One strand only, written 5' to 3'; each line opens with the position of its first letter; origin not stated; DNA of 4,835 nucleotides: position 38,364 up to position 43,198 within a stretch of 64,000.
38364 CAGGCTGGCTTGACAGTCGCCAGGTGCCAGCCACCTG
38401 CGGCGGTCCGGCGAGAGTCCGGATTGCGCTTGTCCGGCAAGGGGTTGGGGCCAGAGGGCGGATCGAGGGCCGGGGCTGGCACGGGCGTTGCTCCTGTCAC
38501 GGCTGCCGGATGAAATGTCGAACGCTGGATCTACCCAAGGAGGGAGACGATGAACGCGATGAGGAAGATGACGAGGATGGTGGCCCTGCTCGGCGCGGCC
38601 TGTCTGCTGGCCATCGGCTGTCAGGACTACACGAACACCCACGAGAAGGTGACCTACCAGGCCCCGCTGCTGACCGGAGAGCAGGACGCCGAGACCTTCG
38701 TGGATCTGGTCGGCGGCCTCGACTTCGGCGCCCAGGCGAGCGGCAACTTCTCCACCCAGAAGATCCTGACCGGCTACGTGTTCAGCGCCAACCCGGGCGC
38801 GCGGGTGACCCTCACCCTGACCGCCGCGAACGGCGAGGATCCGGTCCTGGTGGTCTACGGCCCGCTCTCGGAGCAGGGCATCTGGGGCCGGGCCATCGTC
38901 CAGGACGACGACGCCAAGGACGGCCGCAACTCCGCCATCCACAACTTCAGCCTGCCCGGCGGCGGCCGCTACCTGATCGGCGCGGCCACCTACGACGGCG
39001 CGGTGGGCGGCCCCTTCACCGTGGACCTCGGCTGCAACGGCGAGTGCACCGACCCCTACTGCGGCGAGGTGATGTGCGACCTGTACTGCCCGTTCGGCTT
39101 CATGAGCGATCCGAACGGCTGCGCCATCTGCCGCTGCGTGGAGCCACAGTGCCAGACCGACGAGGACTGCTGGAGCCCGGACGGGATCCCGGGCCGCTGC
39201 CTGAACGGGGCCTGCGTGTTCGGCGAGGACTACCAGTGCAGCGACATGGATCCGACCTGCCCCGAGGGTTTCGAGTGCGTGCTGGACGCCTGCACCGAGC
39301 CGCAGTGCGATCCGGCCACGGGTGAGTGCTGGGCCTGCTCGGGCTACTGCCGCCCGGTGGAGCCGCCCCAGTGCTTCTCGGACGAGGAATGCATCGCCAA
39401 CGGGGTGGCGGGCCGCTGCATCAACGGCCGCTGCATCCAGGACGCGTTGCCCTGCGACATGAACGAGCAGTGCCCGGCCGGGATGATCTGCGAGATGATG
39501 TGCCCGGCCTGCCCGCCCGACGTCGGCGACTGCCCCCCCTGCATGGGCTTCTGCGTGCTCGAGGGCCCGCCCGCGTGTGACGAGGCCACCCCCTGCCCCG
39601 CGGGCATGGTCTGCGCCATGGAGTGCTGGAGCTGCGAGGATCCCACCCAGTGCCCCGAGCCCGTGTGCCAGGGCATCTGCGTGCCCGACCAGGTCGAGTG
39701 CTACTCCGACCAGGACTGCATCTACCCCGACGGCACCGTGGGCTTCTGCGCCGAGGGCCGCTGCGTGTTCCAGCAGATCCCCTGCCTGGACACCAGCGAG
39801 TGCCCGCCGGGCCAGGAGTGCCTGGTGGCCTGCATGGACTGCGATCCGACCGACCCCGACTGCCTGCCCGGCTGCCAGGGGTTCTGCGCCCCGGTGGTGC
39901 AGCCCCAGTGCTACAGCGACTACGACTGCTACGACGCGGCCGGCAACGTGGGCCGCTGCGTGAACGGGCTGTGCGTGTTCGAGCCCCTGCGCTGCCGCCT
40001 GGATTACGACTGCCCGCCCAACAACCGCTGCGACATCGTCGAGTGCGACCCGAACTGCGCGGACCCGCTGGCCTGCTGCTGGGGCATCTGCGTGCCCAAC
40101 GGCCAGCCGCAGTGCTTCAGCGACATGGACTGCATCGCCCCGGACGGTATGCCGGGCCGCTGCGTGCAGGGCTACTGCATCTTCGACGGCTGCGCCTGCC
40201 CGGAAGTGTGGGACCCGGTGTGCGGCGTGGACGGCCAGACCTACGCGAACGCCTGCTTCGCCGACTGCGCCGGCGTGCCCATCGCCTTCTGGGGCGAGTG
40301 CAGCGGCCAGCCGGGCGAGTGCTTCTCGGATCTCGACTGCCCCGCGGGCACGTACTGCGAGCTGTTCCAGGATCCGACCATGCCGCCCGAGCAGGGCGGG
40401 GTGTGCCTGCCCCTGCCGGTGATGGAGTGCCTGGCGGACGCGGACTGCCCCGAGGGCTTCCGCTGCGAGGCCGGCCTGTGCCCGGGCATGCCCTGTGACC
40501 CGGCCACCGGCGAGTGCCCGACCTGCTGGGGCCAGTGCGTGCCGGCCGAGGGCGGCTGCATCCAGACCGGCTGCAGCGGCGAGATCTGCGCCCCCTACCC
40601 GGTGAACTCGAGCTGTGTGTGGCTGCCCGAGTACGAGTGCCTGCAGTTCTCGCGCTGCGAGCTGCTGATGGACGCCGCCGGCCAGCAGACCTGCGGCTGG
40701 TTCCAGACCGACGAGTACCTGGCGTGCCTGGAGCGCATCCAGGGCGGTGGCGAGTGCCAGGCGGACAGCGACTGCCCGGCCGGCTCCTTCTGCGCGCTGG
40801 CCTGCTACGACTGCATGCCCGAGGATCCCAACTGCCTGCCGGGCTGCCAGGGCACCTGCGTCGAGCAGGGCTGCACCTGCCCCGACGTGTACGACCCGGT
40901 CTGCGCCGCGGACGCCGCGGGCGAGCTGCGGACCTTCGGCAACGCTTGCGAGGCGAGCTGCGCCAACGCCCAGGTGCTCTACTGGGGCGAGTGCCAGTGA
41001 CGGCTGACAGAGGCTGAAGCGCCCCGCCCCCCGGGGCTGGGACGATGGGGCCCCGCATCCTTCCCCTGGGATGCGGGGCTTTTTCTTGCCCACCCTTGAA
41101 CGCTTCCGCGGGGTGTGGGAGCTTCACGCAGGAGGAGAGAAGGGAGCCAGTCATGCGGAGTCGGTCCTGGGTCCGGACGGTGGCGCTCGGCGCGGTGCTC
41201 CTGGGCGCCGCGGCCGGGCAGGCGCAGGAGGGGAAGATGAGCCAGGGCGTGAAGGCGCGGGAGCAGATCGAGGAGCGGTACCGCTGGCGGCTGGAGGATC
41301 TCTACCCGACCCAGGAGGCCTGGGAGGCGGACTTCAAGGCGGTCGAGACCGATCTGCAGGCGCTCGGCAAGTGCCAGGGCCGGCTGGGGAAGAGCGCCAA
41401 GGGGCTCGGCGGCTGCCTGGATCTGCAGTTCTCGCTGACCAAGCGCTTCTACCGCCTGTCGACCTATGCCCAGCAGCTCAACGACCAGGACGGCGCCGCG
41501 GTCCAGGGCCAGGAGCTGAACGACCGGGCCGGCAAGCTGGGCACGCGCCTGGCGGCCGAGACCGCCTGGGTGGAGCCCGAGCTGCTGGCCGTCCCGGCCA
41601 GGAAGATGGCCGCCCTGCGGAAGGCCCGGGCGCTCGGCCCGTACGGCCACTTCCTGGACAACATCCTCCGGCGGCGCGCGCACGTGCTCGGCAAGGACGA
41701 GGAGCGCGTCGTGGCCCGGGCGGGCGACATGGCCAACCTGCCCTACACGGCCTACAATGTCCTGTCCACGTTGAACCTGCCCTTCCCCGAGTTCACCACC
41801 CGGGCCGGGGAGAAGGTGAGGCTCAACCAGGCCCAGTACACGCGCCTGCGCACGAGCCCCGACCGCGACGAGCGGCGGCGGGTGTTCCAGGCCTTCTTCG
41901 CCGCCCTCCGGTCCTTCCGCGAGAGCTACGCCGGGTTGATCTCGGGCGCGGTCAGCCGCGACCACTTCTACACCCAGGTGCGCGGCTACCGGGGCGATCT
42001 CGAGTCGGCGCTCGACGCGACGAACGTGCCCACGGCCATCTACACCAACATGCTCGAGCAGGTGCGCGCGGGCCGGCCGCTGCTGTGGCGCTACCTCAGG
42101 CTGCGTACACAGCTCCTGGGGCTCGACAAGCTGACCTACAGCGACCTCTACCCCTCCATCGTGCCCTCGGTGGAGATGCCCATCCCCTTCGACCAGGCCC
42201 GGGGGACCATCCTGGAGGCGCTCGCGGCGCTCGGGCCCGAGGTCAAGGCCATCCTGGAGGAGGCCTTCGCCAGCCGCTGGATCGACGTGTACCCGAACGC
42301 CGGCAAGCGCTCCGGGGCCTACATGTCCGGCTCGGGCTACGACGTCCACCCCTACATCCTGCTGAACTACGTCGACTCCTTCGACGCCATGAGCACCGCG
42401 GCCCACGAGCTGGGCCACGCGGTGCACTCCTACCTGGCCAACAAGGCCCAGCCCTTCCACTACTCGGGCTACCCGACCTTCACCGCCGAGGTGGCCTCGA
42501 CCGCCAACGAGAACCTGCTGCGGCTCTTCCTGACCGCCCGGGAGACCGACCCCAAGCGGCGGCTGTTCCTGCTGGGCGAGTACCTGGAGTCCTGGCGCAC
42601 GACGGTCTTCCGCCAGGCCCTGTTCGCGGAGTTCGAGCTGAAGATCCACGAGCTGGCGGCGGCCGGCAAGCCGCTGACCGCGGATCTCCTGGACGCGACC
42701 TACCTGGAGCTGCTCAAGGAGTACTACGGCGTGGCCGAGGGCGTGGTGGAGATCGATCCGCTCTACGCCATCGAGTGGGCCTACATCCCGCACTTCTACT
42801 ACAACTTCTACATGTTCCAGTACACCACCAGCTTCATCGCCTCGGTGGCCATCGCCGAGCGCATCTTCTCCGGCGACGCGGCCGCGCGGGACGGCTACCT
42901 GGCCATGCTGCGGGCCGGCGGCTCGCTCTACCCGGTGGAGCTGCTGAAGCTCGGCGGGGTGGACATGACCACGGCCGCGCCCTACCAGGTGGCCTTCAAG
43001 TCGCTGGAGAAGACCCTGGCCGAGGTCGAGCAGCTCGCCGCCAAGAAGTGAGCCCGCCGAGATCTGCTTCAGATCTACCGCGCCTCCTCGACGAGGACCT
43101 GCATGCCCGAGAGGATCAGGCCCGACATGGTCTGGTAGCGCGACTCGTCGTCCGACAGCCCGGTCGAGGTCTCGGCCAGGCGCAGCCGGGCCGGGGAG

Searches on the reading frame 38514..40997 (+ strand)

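Call 46: search_protein_families(library=pfam, proteins=[window:38514-40997:+], max_evalue=0.0001)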
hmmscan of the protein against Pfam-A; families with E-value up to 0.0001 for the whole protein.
window:38514-40997:+ (828 aa): 2 families
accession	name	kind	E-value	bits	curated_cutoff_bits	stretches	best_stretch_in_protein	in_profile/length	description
PF02822.19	Antistasin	-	1.7e-07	32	21.2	1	183-208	1-26/26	Antistasin family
PF04706.18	Dickkopf_N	-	1.2e-05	26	25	1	602-656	1-50/51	Dickkopf N-terminal cysteine-rich region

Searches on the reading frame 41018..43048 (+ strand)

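Call 46: search_protein_families(library=pfam, proteins=[window:41018-43048:+], max_evalue=0.0001)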
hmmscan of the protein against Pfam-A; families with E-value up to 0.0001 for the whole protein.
window:41018-43048:+ (677 aa): 2 families
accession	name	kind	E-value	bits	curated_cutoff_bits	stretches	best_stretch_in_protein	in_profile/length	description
PF01432.26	Peptidase_M3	-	1.1e-59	203.4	27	1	277-660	2-455/457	Peptidase family M3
PF08439.15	Peptidase_M3_N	-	2e-12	47.6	25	1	188-254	1-68/70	Oligopeptidase F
